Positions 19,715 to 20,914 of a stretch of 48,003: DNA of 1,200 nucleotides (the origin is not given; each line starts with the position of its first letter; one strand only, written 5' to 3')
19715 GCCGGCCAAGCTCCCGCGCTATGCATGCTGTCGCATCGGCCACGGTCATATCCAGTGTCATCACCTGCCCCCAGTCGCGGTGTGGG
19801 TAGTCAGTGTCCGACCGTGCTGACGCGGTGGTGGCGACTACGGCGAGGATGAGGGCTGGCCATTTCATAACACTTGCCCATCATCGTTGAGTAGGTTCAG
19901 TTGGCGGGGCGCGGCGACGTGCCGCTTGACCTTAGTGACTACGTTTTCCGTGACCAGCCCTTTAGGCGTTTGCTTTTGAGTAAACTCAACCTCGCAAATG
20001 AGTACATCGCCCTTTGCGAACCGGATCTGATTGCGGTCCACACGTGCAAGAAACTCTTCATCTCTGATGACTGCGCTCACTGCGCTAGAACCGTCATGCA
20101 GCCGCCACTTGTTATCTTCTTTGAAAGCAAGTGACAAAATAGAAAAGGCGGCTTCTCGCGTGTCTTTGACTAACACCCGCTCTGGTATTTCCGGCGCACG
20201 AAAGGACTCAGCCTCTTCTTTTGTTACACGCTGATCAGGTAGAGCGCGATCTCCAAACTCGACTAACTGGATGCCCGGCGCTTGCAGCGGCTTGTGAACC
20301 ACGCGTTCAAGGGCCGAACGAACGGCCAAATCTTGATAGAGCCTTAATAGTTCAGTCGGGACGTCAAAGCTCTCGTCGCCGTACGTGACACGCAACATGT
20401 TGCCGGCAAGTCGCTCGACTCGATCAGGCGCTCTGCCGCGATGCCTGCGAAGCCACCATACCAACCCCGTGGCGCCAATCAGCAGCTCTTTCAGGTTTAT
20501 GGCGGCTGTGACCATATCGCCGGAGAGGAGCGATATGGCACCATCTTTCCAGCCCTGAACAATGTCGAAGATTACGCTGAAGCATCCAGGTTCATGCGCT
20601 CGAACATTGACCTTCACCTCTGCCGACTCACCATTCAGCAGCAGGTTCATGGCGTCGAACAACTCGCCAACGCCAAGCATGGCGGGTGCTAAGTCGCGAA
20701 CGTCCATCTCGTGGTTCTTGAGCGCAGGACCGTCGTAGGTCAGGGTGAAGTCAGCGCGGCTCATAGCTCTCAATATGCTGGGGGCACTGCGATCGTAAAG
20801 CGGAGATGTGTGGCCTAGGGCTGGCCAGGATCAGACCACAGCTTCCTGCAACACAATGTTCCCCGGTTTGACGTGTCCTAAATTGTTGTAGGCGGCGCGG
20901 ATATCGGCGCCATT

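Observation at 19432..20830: Low-GC two-gene cassette (299-aa orphan + 126-aa signal-peptide protein) wedged into the tail-tip module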

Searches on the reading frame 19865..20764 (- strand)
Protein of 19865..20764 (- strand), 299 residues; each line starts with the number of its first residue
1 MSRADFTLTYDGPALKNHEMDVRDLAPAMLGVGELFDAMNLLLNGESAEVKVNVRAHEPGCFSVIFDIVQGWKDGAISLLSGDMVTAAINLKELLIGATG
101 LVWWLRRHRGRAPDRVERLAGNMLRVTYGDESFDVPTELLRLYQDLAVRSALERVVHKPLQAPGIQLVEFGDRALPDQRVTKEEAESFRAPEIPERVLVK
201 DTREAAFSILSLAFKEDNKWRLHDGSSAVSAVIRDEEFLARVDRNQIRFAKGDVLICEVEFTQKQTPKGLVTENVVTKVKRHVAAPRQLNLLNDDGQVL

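Call 5: search_protein_families(library=pfam, proteins=[window:19865-20764:-], max_evalue=0.1)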
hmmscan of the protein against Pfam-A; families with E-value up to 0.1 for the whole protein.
window:19865-20764:- (299 aa): 1 family
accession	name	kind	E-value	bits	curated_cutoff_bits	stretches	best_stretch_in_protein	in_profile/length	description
PF25678.1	DUF7946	-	0.00015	22.3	27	1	6-69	1-71/183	Domain of unknown function (DUF7946)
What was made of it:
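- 20681..20737 (-): Codons 10-28, the conserved N-terminal motif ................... The window reads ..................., followed by M where the consensus has L. There is a weak DUF7946 match to residues 6-69, E 1.5e-4, below the gathering score (call 5).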

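Call 6: search_protein_families(library=padloc, proteins=[window:19865-20764:-], max_evalue=1)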
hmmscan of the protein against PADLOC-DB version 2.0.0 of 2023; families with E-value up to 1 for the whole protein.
window:19865-20764:- (299 aa): 3 families
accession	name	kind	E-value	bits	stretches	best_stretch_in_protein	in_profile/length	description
PDLC05015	PDC-S42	-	2.4e-113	376.6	1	1-291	1-298/302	-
PDLC05016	PDC-S42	-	0.00046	17.7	1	203-279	206-285/320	-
PDLC05017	PDC-S42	-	0.014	12.8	1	226-265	216-255/302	-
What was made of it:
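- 19865..20764 (-): 299-aa cytosolic protein. It belongs to the MichelleMyBell-gp29-like / PADLOC PDC-S42 / NCBIfam NF053583 (LAPAL) / PHROG 3243 family and is a solo defence-candidate gene. PADLOC PDLC05015, E 2.4e-113, residues 1-291 of 299 (call 6).
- On PADLOC PDC-S42: PDLC05015, E 2.4e-113, protein 1-291 against profile 1-298 of 302 (call 6).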

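Call 7: search_protein_families(library=phrogs, proteins=[window:19865-20764:-], max_evalue=0.01)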
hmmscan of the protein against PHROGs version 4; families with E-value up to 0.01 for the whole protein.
window:19865-20764:- (299 aa): 1 family
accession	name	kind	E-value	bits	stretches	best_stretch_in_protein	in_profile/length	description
phrog_3243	-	unknown function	5e-60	204.2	1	3-289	9-291/293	-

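Call 8: search_protein_families(library=ncbifam, proteins=[window:19865-20764:-], max_evalue=1)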
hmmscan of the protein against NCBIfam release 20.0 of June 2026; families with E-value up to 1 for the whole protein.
window:19865-20764:- (299 aa): 1 family
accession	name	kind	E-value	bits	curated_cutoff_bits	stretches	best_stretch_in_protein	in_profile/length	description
NF053583.1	LAPAL_fam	equivalog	3.8e-78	262.8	60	1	6-283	1-291/292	LAPAL motif-containing putative phage structural protein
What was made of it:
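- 19865..20764 (-): NF053583, 262.8 bits against a cut-off of 60 (call 8). phrog_3243, E 5e-60 (call 7).
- PADLOC, E 2.4e-113 (call 6); NCBIfam, 262.8 bits (call 8); PHROG, E 5e-60 (call 7).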

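Call 12: find_homologous_proteins(query=window:19865-20764:-)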
Query window:19865-20764:- (299 aa): 1073 proteins with E <= 0.001 among 4307 candidates; the best 120 are listed.
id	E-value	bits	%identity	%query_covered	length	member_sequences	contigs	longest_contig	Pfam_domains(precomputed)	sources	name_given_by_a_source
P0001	9.5e-176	601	90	99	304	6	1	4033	-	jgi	jgi:hypothetical protein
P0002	9.1e-173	591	88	99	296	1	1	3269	-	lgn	-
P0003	9.2e-172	588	87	98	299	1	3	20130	-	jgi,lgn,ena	-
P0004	1.1e-171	588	87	98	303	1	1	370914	-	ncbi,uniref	ncbi:hypothetical protein U1701_13270 [Sphingomonas sp. PB2P19]|uniref:hypothetical protein n=1 Tax=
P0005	6.5e-171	585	87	98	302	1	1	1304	-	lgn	-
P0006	1.1e-163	562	82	99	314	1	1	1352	-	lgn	-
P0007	3.6e-159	547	79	99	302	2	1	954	-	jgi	-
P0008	6.4e-156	536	78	99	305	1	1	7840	-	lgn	-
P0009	2.0e-154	531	79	99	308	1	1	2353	-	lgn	-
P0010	5.1e-154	530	79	99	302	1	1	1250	-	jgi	jgi:hypothetical protein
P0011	2.4e-151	521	76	98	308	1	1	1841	-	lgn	-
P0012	5.5e-151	520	78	97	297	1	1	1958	-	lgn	-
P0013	1.1e-150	519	76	99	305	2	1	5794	-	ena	-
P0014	1.1e-150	519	78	97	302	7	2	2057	-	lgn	-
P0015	2.4e-150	518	77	97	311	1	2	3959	-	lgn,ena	-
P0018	4.8e-149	513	75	98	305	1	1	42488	-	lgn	-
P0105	1.9e-91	324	54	97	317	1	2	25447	PF25678.2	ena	-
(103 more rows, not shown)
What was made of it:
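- On Pfam DUF7946 (PF25678): One homologue (P0105) carries the precomputed hit (call 12).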

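Call 13: search_dna_similar(query=window:19865-20764:-, collection=phages, mode=protein, max_rows=40)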
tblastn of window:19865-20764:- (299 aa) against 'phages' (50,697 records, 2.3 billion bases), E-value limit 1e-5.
Records with a match: 8; places in all: 8; records where one place covers at least 80% of the query: 6.
Best place of each record, by identity: <60% 8.
By first word of the organism name: Bifidobacterium 3; Lactobacillus 2; Listeria 2; Vibrio 1.
By host as written in the record: Listeria monocytogenes 2; Lactobacillus casei ATCC 393 1; Lactobacillus casei 1; Bifidobacterium bifidum strain 317B 1; Vibrio cyclitrophicus 10N.286.45.F8 1; Bifidobacterium thermophilum MBT94004 1; Bifidobacterium thermophilum 94004 1.
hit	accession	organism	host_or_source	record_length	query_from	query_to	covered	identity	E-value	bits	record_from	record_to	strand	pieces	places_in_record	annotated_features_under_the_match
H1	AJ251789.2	Lactobacillus phage A2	Lactobacillus casei ATCC 393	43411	1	291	97%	31.2%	1e-37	147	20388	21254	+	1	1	hypothetical protein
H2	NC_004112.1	Lactobacillus phage A2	Lactobacillus casei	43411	1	291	97%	31.2%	1e-37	147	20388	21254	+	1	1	hypothetical protein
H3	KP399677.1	Listeria phage vB_LmoS_188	Listeria monocytogenes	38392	1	291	97%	29.1%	2e-32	132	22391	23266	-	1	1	hypothetical protein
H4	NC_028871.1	Listeria phage vB_LmoS_188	Listeria monocytogenes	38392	1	291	97%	29.1%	2e-32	132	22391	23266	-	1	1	hypothetical protein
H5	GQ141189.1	Bifidobacterium phage Bbif-1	Bifidobacterium bifidum strain 317B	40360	10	291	94%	26.7%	1e-11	71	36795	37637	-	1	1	hypothetical protein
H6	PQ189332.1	Vibrio phage 10N.286.45.F8_PE001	Vibrio cyclitrophicus 10N.286.45.F8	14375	1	242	81%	28.6%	7e-20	96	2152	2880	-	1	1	hypothetical protein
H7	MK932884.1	Bifidobacterium phage PMBT6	Bifidobacterium thermophilum MBT94004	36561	10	242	78%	24.9%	2e-12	73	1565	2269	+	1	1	hypothetical protein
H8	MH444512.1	Bifidobacterium phage PMBT6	Bifidobacterium thermophilum 94004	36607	10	242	78%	24.9%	2e-12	73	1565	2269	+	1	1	hypothetical protein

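Call 14: get_annotated_region(hit=H2, flank=5000)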
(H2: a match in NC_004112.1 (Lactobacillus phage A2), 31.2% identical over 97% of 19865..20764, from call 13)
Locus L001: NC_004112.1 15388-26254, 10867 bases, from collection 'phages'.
description: Lactobacillus phage A2, complete genome.
organism: Lactobacillus phage A2 (NCBI taxid 51369)
taxonomy: Viruses; Duplodnaviria; Heunggongvirae; Uroviricota; Caudoviricetes; Ashduovirus; Ashduovirus A2
host: Lactobacillus casei; source: -; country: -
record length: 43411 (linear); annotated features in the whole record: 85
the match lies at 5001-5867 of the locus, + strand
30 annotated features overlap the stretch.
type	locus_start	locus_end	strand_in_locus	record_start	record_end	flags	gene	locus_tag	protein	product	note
CDS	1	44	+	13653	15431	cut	-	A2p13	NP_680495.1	distal tail protein Dit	ORF13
CDS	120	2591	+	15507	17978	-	-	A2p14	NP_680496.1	tail fiber protein and host specificity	ORF14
CDS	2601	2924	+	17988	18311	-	-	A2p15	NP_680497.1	hypothetical protein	ORF15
CDS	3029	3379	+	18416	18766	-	-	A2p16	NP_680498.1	hypothetical protein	ORF16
CDS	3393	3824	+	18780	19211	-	-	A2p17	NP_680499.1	holin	ORF17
CDS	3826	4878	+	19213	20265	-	-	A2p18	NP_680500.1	endolysin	ORF18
CDS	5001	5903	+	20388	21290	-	-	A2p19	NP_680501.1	hypothetical protein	ORF19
regulatory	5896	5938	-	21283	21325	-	int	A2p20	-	terminator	-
CDS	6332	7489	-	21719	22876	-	int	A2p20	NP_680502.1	integrase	mediates prophage integration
regulatory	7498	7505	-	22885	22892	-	int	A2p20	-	ribosome_binding_site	-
CDS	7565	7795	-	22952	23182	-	xis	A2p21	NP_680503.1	putative excisionase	-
CDS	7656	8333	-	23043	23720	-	-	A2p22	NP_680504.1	outer membrane protein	ORF22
regulatory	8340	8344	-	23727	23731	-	-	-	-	ribosome_binding_site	ORF22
regulatory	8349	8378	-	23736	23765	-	cI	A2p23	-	terminator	-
CDS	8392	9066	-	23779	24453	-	cI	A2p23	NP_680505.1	transcriptional repressor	repressor of the lytic cycle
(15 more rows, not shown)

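Call 15: get_annotated_region(hit=H4, flank=5000)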
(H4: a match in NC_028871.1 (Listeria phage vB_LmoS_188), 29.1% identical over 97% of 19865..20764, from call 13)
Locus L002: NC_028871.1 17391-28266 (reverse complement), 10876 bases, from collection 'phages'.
description: Listeria phage vB_LmoS_188, complete genome.
organism: Listeria phage vB_LmoS_188 (NCBI taxid 1591072)
taxonomy: Viruses; Duplodnaviria; Heunggongvirae; Uroviricota; Caudoviricetes
host: Listeria monocytogenes; source: -; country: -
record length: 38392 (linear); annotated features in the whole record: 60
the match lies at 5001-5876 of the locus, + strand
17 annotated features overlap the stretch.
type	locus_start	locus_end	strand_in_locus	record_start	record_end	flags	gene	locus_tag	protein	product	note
CDS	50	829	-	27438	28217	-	-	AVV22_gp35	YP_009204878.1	anti-repressor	Phage antirepressor protein / Antirepressor Gp37; ORF35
CDS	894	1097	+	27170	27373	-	-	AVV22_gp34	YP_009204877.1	hypothetical protein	Hypothetical protein M642_09745; ORF34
CDS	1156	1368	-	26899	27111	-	-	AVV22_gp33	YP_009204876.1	helix-turn-helix domain-containing protein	ORF33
CDS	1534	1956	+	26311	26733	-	-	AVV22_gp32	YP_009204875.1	transcriptional regulator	ORF32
CDS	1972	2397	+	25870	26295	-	-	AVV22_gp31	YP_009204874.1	metallo-protease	ORF31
CDS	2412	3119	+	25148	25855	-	-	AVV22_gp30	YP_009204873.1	hypothetical protein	ORF30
CDS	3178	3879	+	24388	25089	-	-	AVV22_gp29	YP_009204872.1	hypothetical protein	ORF29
CDS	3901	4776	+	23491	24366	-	-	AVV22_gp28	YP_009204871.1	putative superinfection immunity protein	Phage-associated Helicase; ORF28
CDS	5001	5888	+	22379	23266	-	-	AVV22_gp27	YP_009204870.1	hypothetical protein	Hypothetical protein M641_00185; ORF27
CDS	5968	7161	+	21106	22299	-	-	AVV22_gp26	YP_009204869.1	integrase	ORF26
CDS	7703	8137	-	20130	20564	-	-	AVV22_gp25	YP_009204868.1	hypothetical protein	Gp26; ORF25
CDS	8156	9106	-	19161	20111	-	-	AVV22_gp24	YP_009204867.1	endolysin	ORF24; Phage lysin, N-acetylmuramoyl-L-alanine Amidase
CDS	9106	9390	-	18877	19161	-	-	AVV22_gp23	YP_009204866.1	holin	Holin, phage phi LC3 family; ORF23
CDS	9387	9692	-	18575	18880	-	-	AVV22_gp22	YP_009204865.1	hypothetical protein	Gp18; ORF22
CDS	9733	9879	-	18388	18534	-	-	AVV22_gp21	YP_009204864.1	XkdX family protein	Holin-associated Gp17 protein; ORF21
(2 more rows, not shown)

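Call 16: get_annotated_region(hit=H6, flank=6000)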
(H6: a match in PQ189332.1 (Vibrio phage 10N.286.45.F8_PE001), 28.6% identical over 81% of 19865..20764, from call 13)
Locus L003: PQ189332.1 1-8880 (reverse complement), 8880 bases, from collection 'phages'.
description: Vibrio phage 10N.286.45.F8_PE001, complete genome.
organism: Vibrio phage 10N.286.45.F8_PE001 (NCBI taxid 3385312)
taxonomy: Viruses; Varidnaviria; Bamfordvirae; Preplasmiviricota; Tectiliviricetes; Vinavirales
host: Vibrio cyclitrophicus 10N.286.45.F8; source: seawater; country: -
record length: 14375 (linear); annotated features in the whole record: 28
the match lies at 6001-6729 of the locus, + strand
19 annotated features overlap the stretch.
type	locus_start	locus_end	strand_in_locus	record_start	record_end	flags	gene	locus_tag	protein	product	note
CDS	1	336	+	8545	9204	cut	-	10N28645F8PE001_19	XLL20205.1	hypothetical protein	PG160_MONPV_DNA_packaging_protein_OPG160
CDS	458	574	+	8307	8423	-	-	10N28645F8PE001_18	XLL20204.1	hypothetical protein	-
CDS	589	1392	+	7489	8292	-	-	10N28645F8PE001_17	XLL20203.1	hypothetical protein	CAPSD_BPPM2_Major_capsid_protein_P2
CDS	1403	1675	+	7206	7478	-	-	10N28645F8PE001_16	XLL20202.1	hypothetical protein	TMhelix_containing_protein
CDS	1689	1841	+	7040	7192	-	-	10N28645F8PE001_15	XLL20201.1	hypothetical protein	-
CDS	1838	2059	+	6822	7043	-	-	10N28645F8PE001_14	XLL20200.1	hypothetical protein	-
CDS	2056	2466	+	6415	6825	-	-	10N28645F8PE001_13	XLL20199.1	hypothetical protein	-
CDS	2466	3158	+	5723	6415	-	-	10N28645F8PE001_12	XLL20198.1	hypothetical protein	GPJ_BPPM2_Uncharacterized_protein_Gp-j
CDS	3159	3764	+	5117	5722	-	-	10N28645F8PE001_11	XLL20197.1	hypothetical protein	-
CDS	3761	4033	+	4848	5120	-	-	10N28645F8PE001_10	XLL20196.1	hypothetical protein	-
CDS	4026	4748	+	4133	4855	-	-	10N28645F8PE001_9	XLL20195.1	hypothetical protein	-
CDS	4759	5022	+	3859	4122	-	-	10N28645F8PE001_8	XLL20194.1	hypothetical protein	tail_fiber_protein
CDS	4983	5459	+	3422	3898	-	-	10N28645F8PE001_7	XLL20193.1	hypothetical protein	head_protein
CDS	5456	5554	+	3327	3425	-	-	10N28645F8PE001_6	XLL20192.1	hypothetical protein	-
CDS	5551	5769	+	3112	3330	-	-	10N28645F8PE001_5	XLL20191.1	hypothetical protein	-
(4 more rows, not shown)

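Call 23: search_dna_similar(query=window:19865-20764:-, collection=phages, mode=protein, max_rows=60, max_evalue=10)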
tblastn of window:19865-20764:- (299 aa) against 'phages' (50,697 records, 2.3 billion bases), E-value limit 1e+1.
Records with a match: 10; places in all: 10; records where one place covers at least 80% of the query: 6.
Best place of each record, by identity: <60% 10.
By first word of the organism name: Bifidobacterium 3; Lactobacillus 2; Listeria 2; Mycobacterium 2; Vibrio 1.
By host as written in the record: Listeria monocytogenes 2; Mycobacterium smegmatis mc2 155 2; Lactobacillus casei ATCC 393 1; Lactobacillus casei 1; Bifidobacterium bifidum strain 317B 1; Vibrio cyclitrophicus 10N.286.45.F8 1; Bifidobacterium thermophilum MBT94004 1; Bifidobacterium thermophilum 94004 1.
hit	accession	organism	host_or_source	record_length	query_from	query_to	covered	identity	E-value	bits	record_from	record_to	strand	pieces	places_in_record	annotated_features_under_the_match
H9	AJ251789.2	Lactobacillus phage A2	Lactobacillus casei ATCC 393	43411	1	291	97%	31.2%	1e-37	147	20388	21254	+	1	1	hypothetical protein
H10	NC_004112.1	Lactobacillus phage A2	Lactobacillus casei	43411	1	291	97%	31.2%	1e-37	147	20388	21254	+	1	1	hypothetical protein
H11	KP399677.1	Listeria phage vB_LmoS_188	Listeria monocytogenes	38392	1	291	97%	29.1%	2e-32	132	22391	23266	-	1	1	hypothetical protein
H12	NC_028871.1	Listeria phage vB_LmoS_188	Listeria monocytogenes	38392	1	291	97%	29.1%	2e-32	132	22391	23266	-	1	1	hypothetical protein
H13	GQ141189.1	Bifidobacterium phage Bbif-1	Bifidobacterium bifidum strain 317B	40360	10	291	94%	26.7%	1e-11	71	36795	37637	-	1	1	hypothetical protein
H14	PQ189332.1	Vibrio phage 10N.286.45.F8_PE001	Vibrio cyclitrophicus 10N.286.45.F8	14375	1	242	81%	28.6%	7e-20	96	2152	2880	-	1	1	hypothetical protein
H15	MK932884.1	Bifidobacterium phage PMBT6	Bifidobacterium thermophilum MBT94004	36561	10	242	78%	24.9%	2e-12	73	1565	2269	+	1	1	hypothetical protein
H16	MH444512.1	Bifidobacterium phage PMBT6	Bifidobacterium thermophilum 94004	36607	10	242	78%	24.9%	2e-12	73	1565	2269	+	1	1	hypothetical protein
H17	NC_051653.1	Mycobacterium phage Emma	Mycobacterium smegmatis mc2 155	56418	20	66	16%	36.2%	6e+0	35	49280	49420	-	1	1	hypothetical protein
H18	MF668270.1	Mycobacterium phage Emma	Mycobacterium smegmatis mc2 155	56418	20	66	16%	36.2%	6e+0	35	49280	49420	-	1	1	hypothetical protein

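Call 30: search_protein_families(library=padloc, proteins=[L001:5001-5903:+, L002:5001-5888:+, L003:6001-6855:+], max_evalue=1)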
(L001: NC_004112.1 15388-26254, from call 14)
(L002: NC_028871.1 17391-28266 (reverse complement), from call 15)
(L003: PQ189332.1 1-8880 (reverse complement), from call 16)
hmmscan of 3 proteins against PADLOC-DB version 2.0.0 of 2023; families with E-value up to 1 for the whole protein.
L001:5001-5903:+ (300 aa): 1 family
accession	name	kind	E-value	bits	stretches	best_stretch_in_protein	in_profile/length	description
PDLC05015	PDC-S42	-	6.6e-77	257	1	2-291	2-300/302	-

L002:5001-5888:+ (295 aa): 2 families
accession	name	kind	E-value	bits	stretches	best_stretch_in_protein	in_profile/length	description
PDLC05015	PDC-S42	-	5.9e-71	237.4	1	1-293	1-299/302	-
PDLC04963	PDC-S23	-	0.024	12.1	1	74-136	123-186/312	-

L003:6001-6855:+ (284 aa): 2 families
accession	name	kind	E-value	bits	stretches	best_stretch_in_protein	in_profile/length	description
PDLC05015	PDC-S42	-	1.4e-29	101.5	1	1-244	1-250/302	-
PDLC05017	PDC-S42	-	0.0026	15.2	1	15-68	19-71/302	-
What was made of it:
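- On MichelleMyBell gp29-gp30 system: Both hit PADLOC PDLC05015 (calls 6, 30).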

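Call 37: find_encoding_contigs(protein=P0004, flank=8000, max_places=3)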
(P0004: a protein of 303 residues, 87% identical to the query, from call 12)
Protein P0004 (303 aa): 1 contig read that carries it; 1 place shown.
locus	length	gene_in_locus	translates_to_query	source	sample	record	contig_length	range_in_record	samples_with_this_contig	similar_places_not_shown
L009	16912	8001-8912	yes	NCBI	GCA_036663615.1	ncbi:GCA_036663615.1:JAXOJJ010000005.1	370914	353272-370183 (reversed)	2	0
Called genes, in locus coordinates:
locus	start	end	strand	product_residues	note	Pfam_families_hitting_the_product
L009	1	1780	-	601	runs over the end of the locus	PF02518:HATPase_c, PF13589:HATPase_c_3, PF01119:DNA_mis_repair, PF08676:MutL_C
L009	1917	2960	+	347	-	PF00022:Actin (weak), PF06723:MreB_Mbl, PF25229:Salactin (faint), PF00012:HSP70, PF11104:PilM_2 (faint), PF14450:FtsA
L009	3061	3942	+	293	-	PF04085:MreC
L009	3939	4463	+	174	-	PF04093:MreD (faint)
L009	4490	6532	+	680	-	PF03717:PBP_dimer, PF00905:Transpeptidase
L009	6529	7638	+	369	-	PF01098:FTSW_RODA_SPOVE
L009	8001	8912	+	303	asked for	-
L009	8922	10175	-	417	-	PF00589:Phage_integrase (weak)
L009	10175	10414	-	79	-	-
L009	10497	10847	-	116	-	-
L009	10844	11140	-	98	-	-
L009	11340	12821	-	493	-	-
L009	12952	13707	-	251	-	PF13560:HTH_31 (weak)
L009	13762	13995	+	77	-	-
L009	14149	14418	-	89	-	-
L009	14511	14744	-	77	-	-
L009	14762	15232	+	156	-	-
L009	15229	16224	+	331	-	PF01807:Zn_ribbon_DnaG, PF23639:DUF7146, PF13155:Toprim_2 (weak), PF13362:Toprim_3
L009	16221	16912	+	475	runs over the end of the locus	PF00772:DnaB, PF03796:DnaB_C, PF13481:AAA_25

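Call 38: find_encoding_contigs(protein=P0003, flank=8000, max_places=3)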
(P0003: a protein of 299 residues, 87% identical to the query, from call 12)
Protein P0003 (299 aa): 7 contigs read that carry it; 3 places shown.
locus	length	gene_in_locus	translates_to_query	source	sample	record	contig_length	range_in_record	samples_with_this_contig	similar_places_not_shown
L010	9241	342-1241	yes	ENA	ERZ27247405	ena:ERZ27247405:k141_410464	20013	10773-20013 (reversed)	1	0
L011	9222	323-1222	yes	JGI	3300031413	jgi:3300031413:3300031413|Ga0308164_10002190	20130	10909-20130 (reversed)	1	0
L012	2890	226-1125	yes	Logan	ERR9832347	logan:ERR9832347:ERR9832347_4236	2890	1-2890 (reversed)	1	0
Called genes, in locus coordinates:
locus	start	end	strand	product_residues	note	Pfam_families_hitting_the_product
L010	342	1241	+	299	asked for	-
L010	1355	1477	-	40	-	PF13031:DUF3892 (weak)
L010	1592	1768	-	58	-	PF12244:DUF3606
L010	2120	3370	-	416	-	-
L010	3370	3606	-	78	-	-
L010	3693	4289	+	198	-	-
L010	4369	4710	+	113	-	-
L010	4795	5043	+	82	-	-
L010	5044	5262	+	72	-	-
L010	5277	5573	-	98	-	-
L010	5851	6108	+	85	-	-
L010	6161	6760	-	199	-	-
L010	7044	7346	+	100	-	-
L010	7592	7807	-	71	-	-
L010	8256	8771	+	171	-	-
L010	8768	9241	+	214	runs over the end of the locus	-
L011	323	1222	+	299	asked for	-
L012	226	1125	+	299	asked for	-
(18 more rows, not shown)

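Call 39: find_encoding_contigs(protein=P0018, flank=8000, max_places=3)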
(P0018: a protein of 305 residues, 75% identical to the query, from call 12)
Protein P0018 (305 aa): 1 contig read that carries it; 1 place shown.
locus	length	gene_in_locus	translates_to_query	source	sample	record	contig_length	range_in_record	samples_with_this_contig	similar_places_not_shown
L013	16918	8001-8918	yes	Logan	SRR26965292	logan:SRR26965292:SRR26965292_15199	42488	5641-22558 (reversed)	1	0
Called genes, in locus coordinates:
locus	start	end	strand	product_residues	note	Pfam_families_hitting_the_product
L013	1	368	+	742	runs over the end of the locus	PF13472:Lipase_GDSL_2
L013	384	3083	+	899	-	-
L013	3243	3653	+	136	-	-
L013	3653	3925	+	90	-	-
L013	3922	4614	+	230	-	PF09374:PG_binding_3 (faint), PF11860:Muramidase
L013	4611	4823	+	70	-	-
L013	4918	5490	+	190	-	-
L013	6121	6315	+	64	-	-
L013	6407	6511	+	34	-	-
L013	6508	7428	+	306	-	PF12760:Zn_ribbon_IS1595, PF12762:DDE_Tnp_IS1595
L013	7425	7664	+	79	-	-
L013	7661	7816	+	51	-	-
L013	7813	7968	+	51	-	-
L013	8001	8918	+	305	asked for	-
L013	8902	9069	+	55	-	-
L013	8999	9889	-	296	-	PF12760:Zn_ribbon_IS1595, PF12762:DDE_Tnp_IS1595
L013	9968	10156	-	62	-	-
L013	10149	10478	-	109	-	-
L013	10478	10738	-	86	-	-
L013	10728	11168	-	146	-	-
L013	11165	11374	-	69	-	-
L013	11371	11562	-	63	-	PF14354:Lar_restr_allev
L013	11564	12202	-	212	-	-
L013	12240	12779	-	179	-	PF02092:tRNA_synt_2f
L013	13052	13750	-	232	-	-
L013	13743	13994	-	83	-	-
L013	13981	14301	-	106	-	-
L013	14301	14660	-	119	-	-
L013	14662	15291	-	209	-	-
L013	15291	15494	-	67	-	-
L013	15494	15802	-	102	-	-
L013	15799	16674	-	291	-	PF02086:MethyltransfD12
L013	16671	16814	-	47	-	-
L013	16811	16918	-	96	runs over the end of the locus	-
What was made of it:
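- A 75% copy lies between IS1595 transposases (call 39).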

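Call 47: search_protein_families(library=pfam, proteins=[L013:8902-9069:+], max_evalue=0.01)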
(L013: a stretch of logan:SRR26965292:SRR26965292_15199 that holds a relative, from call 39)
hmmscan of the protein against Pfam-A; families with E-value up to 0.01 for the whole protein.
L013:8902-9069:+ (55 aa): 0 families

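Call 56: search_solved_structures(query=A2, max_evalue=10, show_alignments=2)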
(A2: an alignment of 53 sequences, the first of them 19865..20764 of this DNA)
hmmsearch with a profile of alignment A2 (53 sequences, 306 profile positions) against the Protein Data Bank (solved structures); distinct sequences matched with E-value up to 10: 0.
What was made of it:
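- On Dit / tail hub / baseplate proteins: No PDB sequence hit (call 56).
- Tried and rejected: A PDB sequence-profile search with the family alignment gave no hit at E<=10 (call 56).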
